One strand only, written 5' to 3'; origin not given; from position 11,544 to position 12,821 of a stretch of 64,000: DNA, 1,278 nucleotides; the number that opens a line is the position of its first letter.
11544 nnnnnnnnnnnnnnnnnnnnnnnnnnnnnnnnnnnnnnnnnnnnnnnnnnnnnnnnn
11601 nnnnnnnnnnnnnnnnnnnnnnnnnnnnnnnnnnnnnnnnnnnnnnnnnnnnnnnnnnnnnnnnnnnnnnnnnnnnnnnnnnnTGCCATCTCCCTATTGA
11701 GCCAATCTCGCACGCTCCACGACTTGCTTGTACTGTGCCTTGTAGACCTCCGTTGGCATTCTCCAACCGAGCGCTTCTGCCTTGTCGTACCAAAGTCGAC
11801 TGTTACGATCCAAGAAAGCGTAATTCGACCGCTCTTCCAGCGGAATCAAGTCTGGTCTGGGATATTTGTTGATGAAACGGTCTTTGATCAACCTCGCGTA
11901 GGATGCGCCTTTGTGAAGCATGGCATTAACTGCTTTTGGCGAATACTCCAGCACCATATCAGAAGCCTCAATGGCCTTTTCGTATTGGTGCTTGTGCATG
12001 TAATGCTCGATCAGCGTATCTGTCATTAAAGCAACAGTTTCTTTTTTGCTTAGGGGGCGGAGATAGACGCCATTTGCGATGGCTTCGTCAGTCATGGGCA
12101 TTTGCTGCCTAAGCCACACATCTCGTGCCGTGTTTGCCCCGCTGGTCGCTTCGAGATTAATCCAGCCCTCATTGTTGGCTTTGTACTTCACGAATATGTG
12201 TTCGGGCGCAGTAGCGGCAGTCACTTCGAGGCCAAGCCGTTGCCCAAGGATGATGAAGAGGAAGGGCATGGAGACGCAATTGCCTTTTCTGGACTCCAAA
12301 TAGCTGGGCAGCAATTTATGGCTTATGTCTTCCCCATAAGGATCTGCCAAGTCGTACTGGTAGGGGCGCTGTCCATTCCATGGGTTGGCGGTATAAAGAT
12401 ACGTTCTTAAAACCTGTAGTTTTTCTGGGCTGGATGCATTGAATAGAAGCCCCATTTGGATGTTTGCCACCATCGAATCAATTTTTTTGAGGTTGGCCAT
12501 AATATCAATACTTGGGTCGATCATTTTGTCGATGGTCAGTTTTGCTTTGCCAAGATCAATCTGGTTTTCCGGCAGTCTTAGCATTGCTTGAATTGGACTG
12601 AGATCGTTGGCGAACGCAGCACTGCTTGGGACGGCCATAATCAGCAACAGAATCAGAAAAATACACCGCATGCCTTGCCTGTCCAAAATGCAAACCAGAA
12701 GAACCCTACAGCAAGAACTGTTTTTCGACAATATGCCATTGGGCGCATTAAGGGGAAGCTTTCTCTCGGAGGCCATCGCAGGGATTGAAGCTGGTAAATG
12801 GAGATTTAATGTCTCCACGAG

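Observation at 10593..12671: Orphan, Sec-signal-bearing Rhs C-terminal toxin cassette (HExxH domain) with exported immunity candidate, beside a transglutaminase-like secreted protein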

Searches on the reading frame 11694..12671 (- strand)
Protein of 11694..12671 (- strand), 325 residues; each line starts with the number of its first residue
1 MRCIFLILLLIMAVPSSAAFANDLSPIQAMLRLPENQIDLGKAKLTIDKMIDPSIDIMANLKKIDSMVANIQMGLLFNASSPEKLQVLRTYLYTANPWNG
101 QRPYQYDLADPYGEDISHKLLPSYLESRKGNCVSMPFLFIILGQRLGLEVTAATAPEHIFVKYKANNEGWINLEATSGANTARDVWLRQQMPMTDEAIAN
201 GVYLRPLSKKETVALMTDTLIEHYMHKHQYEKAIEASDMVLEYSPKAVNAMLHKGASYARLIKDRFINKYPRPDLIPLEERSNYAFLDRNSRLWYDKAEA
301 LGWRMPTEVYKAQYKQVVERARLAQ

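Call 3: search_protein_families(library=pfam, proteins=[window:11694-12671:-], max_evalue=1)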
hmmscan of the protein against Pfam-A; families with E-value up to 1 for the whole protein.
window:11694-12671:- (325 aa): 2 families
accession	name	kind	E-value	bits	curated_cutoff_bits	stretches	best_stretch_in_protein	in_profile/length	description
PF13369.12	Transglut_core2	-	7.9e-10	38.9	23.5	1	62-214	5-151/155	Transglutaminase-like superfamily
PF01841.26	Transglut_core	-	0.14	12.9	23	1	105-174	30-107/108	Transglutaminase-like superfamily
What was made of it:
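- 11694..12671 (-): TG gene. Encodes a 325-aa exported transglutaminase-fold plus TPR protein (Transglut_core2/SirB1-like). It is the conserved accessory component of the module. Pfam PF13369 at E 7.9e-10 (call 3).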

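Call 4: search_protein_families(library=ncbifam, proteins=[window:11694-12671:-], max_evalue=1)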
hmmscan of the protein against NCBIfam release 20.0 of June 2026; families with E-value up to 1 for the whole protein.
window:11694-12671:- (325 aa): 3 families
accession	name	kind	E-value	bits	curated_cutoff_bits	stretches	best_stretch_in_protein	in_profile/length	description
NF008188.0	PRK10941.1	equivalog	2.5e-10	40.3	391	1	36-261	10-228/269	invasion regulator SirB1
NF009671.0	PRK13192.1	subfamily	0.0037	16.6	243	0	207-242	30-65/231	bifunctional urease subunit gamma/beta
NF008391.2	PRK11189.1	equivalog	0.01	15.4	250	1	223-256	108-141/297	lipoprotein NlpI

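Call 16: find_related_loci(query=window:11694-12671:-, collection=genome_contigs, flank=6000)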
Query window:11694-12671:- (325 aa) in genome_contigs; peptide patterns used: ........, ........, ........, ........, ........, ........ (x = any residue, [..] = any of these).
26 stretches matched a pattern; 11 encode a relative of the query (tblastn E <= 1e-3); 10 distinct loci.
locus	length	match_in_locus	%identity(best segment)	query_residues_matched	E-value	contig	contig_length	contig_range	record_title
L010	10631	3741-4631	57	27-322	2e-112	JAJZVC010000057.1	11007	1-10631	MAG: Proteobacteria bacterium isolate SKS4.bin89 NODE_9210_length_11007_cov_3.679320, whole genome shotgun sequence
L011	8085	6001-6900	54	27-325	4e-109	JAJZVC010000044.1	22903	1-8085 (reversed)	MAG: Proteobacteria bacterium isolate SKS4.bin89 NODE_3221_length_22903_cov_3.466236, whole genome shotgun sequence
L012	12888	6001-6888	55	28-322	7e-107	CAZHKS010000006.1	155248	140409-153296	MAG TPA_asm: uncultured Thiobacillus sp. isolate binchicken_co284_118 genome assembly, contig: NODE_191_length_155248_co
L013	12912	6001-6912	52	22-322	3e-106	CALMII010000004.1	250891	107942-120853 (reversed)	MAG TPA_asm: uncultured Steroidobacter sp. isolate SRR2107171_bin.15_CONCOCT_v1.1_MAG genome assembly, contig: ERZ794917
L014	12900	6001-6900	54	27-325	9e-103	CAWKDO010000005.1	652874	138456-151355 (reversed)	MAG: uncultured delta proteobacterium isolate MFD03899.bin.2.34 genome assembly, contig: contig_30786, whole genome shot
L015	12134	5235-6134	52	27-325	6e-101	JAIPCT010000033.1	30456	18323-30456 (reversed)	MAG: Burkholderiaceae bacterium isolate Tobar2m-G30 Tobar13-5m-C1668, whole genome shotgun sequence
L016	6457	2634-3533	50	27-325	2e-96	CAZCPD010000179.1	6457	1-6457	MAG TPA_asm: uncultured Rhodocyclaceae bacterium isolate SRP286056_co3_354 genome assembly, contig: NODE_16474_length_64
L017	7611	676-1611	46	2-308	4e-90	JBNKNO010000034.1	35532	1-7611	MAG: Rhodocyclaceae bacterium isolate G2.bin.13.strict NODE_34_length_35532_cov_25.811310, whole genome shotgun sequence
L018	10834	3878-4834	44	3-321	2e-87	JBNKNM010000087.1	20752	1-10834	MAG: Pseudobacteriovorax sp. isolate G2.bin.16.permissive NODE_87_length_20752_cov_5.745006, whole genome shotgun sequen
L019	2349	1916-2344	55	27-169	1e-51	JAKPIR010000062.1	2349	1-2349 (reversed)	MAG: Pseudomonadota bacterium isolate USOA134_metabat.83 k141_938850, whole genome shotgun sequence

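Call 19: search_protein_families(library=pfam, max_evalue=0.1, proteins=[L010:4652-5206:+, L011:6915-7523:+, L012:6911-7498:+, L013:6950-7564:+])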
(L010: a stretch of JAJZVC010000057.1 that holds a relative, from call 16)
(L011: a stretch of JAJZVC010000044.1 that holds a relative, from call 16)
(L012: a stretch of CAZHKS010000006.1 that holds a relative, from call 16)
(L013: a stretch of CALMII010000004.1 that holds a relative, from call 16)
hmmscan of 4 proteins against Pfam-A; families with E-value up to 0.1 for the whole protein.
L010:4652-5206:+ (184 aa): 0 families

L011:6915-7523:+ (202 aa): 2 families
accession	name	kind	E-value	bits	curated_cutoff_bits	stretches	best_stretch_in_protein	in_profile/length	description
PF10908.13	Tlde1_dom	-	8.3e-07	29.9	30.1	1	97-171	19-95/120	Tlde1 domain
PF03734.19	YkuD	-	0.0001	23.3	23.4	1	76-172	18-126/146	L,D-transpeptidase catalytic domain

L012:6911-7498:+ (195 aa): 1 family
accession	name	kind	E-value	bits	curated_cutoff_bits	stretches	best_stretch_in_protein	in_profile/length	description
PF10908.13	Tlde1_dom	-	1.6e-06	29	30.1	1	90-172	8-97/120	Tlde1 domain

L013:6950-7564:+ (204 aa): 0 families

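Call 20: search_protein_families(library=pfam, max_evalue=0.1, proteins=[L014:6915-7523:+, L015:6148-6726:+, L016:3548-4162:+, L017:1644-2237:+, L010:5203-5835:+, L012:7495-8046:+, L014:7511-7852:+, L015:6707-7042:+, L017:2234-2665:+])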
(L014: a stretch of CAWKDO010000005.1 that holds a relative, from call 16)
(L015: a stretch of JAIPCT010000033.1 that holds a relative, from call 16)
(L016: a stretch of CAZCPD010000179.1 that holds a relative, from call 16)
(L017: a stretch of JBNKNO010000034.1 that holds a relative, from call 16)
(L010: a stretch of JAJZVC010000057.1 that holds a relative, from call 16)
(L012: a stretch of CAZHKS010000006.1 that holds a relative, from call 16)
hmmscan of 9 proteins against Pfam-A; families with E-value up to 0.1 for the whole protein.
L014:6915-7523:+ (202 aa): 0 families

L015:6148-6726:+ (192 aa): 1 family
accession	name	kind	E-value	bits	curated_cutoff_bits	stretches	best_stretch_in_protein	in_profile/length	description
PF14076.12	DUF4258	-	0.041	14.6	25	1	119-144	1-26/71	Domain of unknown function (DUF4258)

L016:3548-4162:+ (204 aa): 0 families

L017:1644-2237:+ (197 aa): 0 families

L010:5203-5835:+ (210 aa): 0 families

L012:7495-8046:+ (183 aa): 2 families
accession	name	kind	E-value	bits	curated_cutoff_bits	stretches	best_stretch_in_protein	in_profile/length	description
PF15596.11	Imm57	-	9.2e-10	39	25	1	39-135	2-98/100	Immunity protein 57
PF15787.11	DUF4704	-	0.0063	15.8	22.9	1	111-179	162-231/486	Neurobeachin/BDCP, DUF4704 alpha solenoid region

L014:7511-7852:+ (113 aa): 2 families
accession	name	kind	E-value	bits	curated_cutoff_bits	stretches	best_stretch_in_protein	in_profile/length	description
PF08239.17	SH3_3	-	0.0051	17.4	27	1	60-97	15-49/54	Bacterial SH3 domain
PF13985.11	YbgS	-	0.038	14.6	27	1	5-57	2-54/124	YbgS-like protein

L015:6707-7042:+ (111 aa): 1 family
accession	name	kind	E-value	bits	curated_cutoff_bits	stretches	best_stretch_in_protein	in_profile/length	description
PF20690.3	bDLD3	-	0.078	13.4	27.1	0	53-91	5-43/73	Bacterial Death-like domain 3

L017:2234-2665:+ (143 aa): 1 family
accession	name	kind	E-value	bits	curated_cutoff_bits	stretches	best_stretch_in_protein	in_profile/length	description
PF08238.18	Sel1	-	0.00021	22.2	30.7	1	86-119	1-35/36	Sel1 repeat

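Call 38: search_dna_similar(query=window:11694-12671:-, collection=plasmids, mode=protein, max_rows=15)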
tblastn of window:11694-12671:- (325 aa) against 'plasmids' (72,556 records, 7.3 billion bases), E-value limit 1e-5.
Records with a match: 5; places in all: 5; records where one place covers at least 80% of the query: 5.
Best place of each record, by identity: <60% 5.
By first word of the organism name: Rhizobium 2; Mesorhizobium 2; Neorhizobium 1.
By predicted mobility (MOB-suite, as given by PLSDB): conjugative 3; non-mobilizable 2.
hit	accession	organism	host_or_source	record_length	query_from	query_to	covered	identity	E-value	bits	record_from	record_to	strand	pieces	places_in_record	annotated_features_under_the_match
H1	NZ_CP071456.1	Rhizobium lentis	lentil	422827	1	304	94%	40.5%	6e-66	231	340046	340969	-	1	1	transglutaminase family protein | toxin TcdB middle/N-terminal domain-containing protein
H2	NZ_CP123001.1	Neorhizobium petrolearium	single cell,petroleum contaminated soil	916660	23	304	87%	43.2%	1e-65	230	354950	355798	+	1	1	transglutaminase family protein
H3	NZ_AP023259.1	Mesorhizobium sp. L-2-11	Lotus japonicus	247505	6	306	93%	39.4%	2e-67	235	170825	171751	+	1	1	transglutaminase family protein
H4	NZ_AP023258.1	Mesorhizobium sp. L-2-11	Lotus japonicus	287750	6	306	93%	39.4%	2e-67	235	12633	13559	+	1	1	transglutaminase family protein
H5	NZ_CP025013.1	Rhizobium leguminosarum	Lotus corniculatus,Bacteria culture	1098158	39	304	82%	41.7%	3e-60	215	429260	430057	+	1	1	record has no annotation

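Call 39: get_annotated_region(hit=H1, flank=12000)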
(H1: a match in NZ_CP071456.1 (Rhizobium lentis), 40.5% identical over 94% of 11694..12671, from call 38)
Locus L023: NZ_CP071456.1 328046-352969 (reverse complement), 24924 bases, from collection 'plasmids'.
description: Rhizobium lentis strain BLR27 plasmid p2, complete sequence
organism: Rhizobium lentis (NCBI taxid 1138194)
taxonomy: Bacteria; Pseudomonadota; Alphaproteobacteria; Hyphomicrobiales; Rhizobiaceae; Rhizobium; Rhizobium lentis
host: -; source: lentil; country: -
typing (MOB-suite, as given by PLSDB): non-mobilizable
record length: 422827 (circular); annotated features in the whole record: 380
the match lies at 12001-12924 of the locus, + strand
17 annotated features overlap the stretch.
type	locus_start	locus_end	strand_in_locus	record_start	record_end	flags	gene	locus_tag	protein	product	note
CDS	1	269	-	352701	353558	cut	-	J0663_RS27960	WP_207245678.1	ABC transporter permease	-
CDS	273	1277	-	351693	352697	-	-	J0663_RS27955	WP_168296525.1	ABC transporter permease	GO:0055085 - transmembrane transport [Evidence IEA]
CDS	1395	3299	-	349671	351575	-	-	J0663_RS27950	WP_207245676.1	ABC transporter substrate-binding protein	-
CDS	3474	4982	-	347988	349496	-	-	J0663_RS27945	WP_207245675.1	alpha-N-arabinofuranosidase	-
CDS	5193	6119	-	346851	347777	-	-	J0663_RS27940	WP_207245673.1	ArsR family transcriptional regulator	GO:0006355 - regulation of DNA-templated transcription [Evidence IEA]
CDS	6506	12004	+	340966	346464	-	-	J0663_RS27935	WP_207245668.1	toxin TcdB middle/N-terminal domain-containing protein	-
CDS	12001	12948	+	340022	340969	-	-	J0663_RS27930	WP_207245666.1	transglutaminase family protein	-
CDS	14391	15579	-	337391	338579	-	-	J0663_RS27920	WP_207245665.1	IS3 family transposase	-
CDS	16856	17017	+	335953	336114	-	-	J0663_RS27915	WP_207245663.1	hypothetical protein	-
CDS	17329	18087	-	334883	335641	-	-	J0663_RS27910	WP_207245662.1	IclR family transcriptional regulator C-terminal domain-containing protein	-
CDS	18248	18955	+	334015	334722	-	-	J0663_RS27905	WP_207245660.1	3-oxoacid CoA-transferase subunit A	-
CDS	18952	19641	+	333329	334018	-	-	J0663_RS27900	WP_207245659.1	CoA transferase subunit B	-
CDS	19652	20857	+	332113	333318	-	pcaF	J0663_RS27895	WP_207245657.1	3-oxoadipyl-CoA thiolase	GO:0019619 - 3,4-dihydroxybenzoate catabolic process [Evidence IEA]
CDS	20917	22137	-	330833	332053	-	-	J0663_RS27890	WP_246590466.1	transglutaminase-like domain-containing protein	-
CDS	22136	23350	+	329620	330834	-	-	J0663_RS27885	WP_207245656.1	MFS transporter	GO:0055085 - transmembrane transport [Evidence IEA]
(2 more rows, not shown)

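Call 40: get_annotated_region(hit=H3, flank=12000)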
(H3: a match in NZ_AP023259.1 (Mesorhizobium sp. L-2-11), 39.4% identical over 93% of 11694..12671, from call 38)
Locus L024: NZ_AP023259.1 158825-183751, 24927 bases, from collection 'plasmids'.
description: Mesorhizobium sp. L-2-11 plasmid MesoLjLa3, complete sequence
organism: Mesorhizobium sp. L-2-11 (NCBI taxid 2744521)
taxonomy: Bacteria; Pseudomonadota; Alphaproteobacteria; Hyphomicrobiales; Phyllobacteriaceae; Mesorhizobium; Mesorhizobium sp. L-2-11
host: -; source: Lotus japonicus; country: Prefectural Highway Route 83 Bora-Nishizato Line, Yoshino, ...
typing (MOB-suite, as given by PLSDB): conjugative; relaxase MOBP,MOBP,MOBQ; mating-pair formation MPF_T
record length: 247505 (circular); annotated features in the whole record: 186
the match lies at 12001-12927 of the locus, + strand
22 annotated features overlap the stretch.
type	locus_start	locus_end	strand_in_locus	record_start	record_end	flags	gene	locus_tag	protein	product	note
CDS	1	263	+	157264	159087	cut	-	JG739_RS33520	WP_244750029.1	type IV secretory system conjugative DNA transfer family protein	-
CDS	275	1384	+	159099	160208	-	-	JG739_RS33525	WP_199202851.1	AAA family ATPase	-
CDS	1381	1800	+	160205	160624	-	-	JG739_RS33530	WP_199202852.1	hypothetical protein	-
CDS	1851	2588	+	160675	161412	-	-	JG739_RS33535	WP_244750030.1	hypothetical protein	-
CDS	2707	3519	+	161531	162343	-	-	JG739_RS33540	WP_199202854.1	hypothetical protein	-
CDS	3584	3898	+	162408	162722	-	-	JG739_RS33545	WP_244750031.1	hypothetical protein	-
CDS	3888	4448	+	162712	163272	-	-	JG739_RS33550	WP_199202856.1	type II toxin-antitoxin system VapC family toxin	-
CDS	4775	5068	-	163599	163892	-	-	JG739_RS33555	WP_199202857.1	hypothetical protein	-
CDS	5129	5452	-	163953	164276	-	-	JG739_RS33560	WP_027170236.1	DUF736 family protein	-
CDS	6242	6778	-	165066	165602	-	-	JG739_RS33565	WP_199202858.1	hypothetical protein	-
CDS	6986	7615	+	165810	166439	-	-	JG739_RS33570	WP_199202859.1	plasmid pRiA4b ORF-3 family protein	-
CDS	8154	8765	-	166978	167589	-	-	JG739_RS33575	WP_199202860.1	recombinase family protein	GO:0006310 - DNA recombination [Evidence IEA]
CDS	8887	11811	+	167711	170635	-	-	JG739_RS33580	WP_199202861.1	Tn3 family transposase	-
CDS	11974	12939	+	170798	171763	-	-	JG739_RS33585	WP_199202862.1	transglutaminase family protein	-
CDS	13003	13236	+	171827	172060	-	-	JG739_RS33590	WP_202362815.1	RHS repeat-associated core domain-containing protein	-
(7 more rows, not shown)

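Call 42: search_protein_families(library=pfam, max_evalue=0.01, proteins=[L023:6506-12004:+, L023:12990-13811:+, L023:12001-12948:+])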
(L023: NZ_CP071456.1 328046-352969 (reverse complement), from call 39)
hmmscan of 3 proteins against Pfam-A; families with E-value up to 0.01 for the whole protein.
L023:6506-12004:+ (1832 aa): 6 families
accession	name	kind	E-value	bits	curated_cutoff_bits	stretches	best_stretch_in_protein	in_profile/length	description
PF05593.20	RHS_repeat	-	1.1e-24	86.7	22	3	1374-1411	1-36/38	RHS Repeat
PF12256.14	TcdB_toxin_midN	-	2.6e-20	72.9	24.8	1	778-899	34-175/181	Insecticide toxin TcdB middle/N-terminal region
PF03534.18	SpvB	-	2.7e-07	30.5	22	1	155-322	4-179/287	Salmonella virulence plasmid 65kDa B protein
PF13517.12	FG-GAP_3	-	8.5e-07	29.9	26.9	2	677-735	1-60/61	FG-GAP-like repeat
PF01839.29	FG-GAP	-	7.2e-05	23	22.1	0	773-790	4-21/37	FG-GAP repeat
PF20041.5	DUF6443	-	9.5e-05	23.1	27.8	1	1184-1263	13-89/137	Domain of unknown function (DUF6443)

L023:12990-13811:+ (273 aa): 1 family
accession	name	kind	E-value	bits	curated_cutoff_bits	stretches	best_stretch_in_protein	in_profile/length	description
PF24691.1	TreTu_C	-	0.0032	18.5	27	1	180-252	3-76/100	TreTu toxin, C-terminal domain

L023:12001-12948:+ (315 aa): 3 families
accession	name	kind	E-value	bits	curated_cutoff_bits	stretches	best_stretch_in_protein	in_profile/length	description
PF13369.12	Transglut_core2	-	2.1e-13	50.5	23.5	1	66-214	5-147/155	Transglutaminase-like superfamily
PF20072.4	DUF6468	-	0.0011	19.5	26.9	1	45-101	6-62/76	Domain of unknown function (DUF6468)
PF14559.12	TPR_19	-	0.0093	16.7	25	0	228-261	1-34/68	Tetratricopeptide repeat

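Call 43: search_protein_families(library=ncbifam, max_evalue=0.01, proteins=[L023:6506-12004:+, L023:12990-13811:+, L024:12958-13236:+])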
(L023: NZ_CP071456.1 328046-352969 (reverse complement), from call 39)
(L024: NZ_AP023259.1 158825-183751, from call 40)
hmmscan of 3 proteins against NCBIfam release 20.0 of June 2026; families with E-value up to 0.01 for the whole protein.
L023:6506-12004:+ (1832 aa): 3 families
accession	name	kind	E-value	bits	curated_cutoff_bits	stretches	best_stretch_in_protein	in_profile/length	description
TIGR01643.1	YD_repeat_2x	repeat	1.2e-21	76.3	15.8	3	1332-1372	1-41/42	YD repeat-containing protein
TIGR03696.1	Rhs_assc_core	domain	7.5e-11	42.4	32.5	1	1774-1827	1-55/76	RHS repeat-associated core domain-containing protein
NF041261.1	RHS_core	equivalog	4.8e-08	31.3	2000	2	1296-1443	550-699/1261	RHS element core protein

L023:12990-13811:+ (273 aa): 1 family
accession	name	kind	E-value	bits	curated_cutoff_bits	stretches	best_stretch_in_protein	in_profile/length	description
TIGR03696.1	Rhs_assc_core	domain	5.5e-07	30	32.5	1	26-62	43-76/76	RHS repeat-associated core domain-containing protein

L024:12958-13236:+ (92 aa): 1 family
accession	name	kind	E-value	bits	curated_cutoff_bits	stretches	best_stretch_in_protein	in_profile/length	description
TIGR03696.1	Rhs_assc_core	domain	1.3e-08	35.2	32.5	1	55-91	43-76/76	RHS repeat-associated core domain-containing protein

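Call 48: get_annotated_region(hit=H2, flank=9000)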
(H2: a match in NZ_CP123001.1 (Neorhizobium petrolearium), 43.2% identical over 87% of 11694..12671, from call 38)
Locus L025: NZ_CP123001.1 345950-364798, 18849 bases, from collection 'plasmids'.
description: Neorhizobium petrolearium strain OS53 plasmid unnamed1, complete sequence
organism: Neorhizobium petrolearium (NCBI taxid 515361)
taxonomy: Bacteria; Pseudomonadota; Alphaproteobacteria; Hyphomicrobiales; Rhizobiaceae; Neorhizobium; Neorhizobium petrolearium
host: -; source: single cell,petroleum contaminated soil; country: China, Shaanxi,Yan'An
typing (MOB-suite, as given by PLSDB): non-mobilizable
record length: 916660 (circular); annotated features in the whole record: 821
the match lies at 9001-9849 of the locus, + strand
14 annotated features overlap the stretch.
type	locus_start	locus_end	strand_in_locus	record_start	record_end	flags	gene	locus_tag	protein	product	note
CDS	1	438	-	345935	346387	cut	gspG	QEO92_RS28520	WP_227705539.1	type II secretion system major pseudopilin GspG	GO:0015628 - protein secretion by the type II secretion system [Evidence IEA]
CDS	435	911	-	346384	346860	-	-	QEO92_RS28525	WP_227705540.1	prepilin peptidase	-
CDS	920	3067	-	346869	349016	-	gspD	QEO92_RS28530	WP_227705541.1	type II secretion system secretin GspD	GO:0015628 - protein secretion by the type II secretion system [Evidence IEA]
CDS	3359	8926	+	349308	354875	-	-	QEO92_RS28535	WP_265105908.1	toxin TcdB middle/N-terminal domain-containing protein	-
CDS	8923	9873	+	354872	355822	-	-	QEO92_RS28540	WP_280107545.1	transglutaminase family protein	-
CDS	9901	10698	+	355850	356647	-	-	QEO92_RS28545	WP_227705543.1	hypothetical protein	-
CDS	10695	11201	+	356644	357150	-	-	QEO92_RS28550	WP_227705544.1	hypothetical protein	-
CDS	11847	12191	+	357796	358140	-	tnpB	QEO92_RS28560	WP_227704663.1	IS66 family insertion sequence element accessory protein TnpB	-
CDS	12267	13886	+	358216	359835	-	-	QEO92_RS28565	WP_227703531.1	IS66 family transposase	-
CDS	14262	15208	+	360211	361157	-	-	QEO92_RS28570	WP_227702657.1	IS630 family transposase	-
CDS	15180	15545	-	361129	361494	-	-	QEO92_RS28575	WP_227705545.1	DUF4440 domain-containing protein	-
CDS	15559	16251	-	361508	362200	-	-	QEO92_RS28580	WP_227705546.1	GntR family transcriptional regulator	-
CDS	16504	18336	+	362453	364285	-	-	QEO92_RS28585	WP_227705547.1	gamma-glutamyltransferase family protein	-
CDS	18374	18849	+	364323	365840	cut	-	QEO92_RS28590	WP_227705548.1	ABC transporter substrate-binding protein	-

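Call 49: get_annotated_region(hit=H5, flank=9000)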
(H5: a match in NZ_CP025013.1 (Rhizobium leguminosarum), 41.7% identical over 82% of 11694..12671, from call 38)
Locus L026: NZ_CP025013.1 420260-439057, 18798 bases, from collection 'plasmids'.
description: Rhizobium leguminosarum strain Norway plasmid pRLN1, complete sequence
organism: Rhizobium leguminosarum (NCBI taxid 384)
taxonomy: Bacteria; Pseudomonadota; Alphaproteobacteria; Hyphomicrobiales; Rhizobiaceae; Rhizobium; Rhizobium leguminosarum
host: -; source: Lotus corniculatus,Bacteria culture; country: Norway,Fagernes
typing (MOB-suite, as given by PLSDB): conjugative; relaxase MOBQ; mating-pair formation MPF_T
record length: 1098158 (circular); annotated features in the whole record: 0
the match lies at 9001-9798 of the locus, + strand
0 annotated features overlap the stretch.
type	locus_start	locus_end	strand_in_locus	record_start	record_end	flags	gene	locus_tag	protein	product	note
